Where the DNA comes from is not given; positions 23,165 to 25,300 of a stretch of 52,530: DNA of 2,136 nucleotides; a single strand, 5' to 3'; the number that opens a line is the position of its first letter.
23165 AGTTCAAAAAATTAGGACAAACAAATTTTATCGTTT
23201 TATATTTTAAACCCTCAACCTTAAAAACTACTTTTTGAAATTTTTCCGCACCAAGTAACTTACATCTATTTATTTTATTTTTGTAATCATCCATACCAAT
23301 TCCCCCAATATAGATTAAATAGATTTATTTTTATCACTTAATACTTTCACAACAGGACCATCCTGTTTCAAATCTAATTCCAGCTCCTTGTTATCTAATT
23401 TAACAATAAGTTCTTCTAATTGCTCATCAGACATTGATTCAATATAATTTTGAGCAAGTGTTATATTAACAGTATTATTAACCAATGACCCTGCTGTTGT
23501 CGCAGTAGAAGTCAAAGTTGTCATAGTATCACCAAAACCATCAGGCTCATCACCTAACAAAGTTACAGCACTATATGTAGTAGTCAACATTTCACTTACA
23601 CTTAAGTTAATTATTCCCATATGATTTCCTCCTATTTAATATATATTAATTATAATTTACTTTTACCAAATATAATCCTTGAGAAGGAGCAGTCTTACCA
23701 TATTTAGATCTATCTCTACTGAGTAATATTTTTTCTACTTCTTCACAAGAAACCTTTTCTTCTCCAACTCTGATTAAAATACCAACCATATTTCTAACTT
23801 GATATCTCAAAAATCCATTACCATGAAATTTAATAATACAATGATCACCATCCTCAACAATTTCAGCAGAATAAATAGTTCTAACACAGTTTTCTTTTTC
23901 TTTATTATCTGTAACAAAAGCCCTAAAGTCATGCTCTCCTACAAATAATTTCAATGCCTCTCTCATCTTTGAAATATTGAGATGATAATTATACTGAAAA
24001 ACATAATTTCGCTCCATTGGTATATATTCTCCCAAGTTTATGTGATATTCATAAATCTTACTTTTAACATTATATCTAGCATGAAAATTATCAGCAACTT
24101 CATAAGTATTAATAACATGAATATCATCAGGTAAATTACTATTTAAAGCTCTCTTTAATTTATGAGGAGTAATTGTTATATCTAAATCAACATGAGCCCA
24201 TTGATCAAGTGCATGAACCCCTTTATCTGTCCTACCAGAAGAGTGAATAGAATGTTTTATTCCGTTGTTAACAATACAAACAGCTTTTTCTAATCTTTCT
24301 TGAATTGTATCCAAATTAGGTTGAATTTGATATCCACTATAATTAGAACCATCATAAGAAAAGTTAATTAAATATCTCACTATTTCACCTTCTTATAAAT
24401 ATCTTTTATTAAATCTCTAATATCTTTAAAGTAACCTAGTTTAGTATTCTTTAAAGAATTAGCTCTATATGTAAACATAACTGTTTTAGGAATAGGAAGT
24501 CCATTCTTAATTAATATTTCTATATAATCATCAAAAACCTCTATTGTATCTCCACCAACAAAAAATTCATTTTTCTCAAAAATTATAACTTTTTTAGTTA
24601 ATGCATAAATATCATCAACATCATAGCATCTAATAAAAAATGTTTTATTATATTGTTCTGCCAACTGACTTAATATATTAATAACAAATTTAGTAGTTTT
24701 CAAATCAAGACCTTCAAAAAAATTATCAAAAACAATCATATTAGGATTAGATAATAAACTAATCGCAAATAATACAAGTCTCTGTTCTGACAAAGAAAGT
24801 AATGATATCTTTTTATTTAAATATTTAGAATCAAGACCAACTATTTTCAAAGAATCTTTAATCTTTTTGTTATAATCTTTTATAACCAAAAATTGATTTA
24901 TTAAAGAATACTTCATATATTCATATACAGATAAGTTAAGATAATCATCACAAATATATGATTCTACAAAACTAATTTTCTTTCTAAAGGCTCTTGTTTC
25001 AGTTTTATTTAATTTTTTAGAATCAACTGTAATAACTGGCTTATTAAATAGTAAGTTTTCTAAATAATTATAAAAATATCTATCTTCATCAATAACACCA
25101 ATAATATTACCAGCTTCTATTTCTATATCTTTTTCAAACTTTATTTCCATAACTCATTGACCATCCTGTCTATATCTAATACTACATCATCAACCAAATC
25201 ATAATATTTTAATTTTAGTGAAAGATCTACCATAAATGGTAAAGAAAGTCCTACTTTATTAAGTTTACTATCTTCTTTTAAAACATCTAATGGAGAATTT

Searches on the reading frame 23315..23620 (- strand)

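Call 3: search_protein_families(library=pfam, proteins=[window:23315-23620:-], max_evalue=1)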
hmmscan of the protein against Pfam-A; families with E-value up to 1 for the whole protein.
window:23315-23620:- (101 aa): 3 families
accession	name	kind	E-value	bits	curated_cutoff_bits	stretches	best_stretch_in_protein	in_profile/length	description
PF18667.6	BppU_IgG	-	0.0087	16.6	27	1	22-63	33-72/96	Baseplate upper protein immunoglobulin like domain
PF18698.7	HisK_sensor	-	0.05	14.4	27.3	1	34-83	7-56/126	Histidine kinase sensor domain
PF00377.23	Prion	-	0.13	12.7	25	1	38-74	34-70/116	Prion/Doppel alpha-helical domain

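Call 5: search_protein_families(library=ncbifam, proteins=[window:23315-23620:-], max_evalue=1)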
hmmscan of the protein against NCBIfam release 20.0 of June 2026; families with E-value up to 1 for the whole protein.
window:23315-23620:- (101 aa): 0 families

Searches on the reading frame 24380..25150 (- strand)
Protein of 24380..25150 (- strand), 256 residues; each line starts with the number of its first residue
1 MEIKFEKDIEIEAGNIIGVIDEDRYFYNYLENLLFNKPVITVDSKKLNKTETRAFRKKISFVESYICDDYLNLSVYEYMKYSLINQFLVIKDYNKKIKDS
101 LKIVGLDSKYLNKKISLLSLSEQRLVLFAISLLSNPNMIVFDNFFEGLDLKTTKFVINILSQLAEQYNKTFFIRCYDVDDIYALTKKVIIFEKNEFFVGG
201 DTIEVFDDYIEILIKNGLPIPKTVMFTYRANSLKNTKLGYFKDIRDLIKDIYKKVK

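Call 47: search_protein_families(library=pfam, proteins=[window:24380-25150:-], max_evalue=0.001)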
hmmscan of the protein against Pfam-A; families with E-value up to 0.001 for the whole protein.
window:24380-25150:- (256 aa): 1 family
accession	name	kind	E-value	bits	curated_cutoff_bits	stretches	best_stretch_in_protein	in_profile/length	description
PF00005.33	ABC_tran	-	2.7e-05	25.2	25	1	40-143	42-134/137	ABC transporter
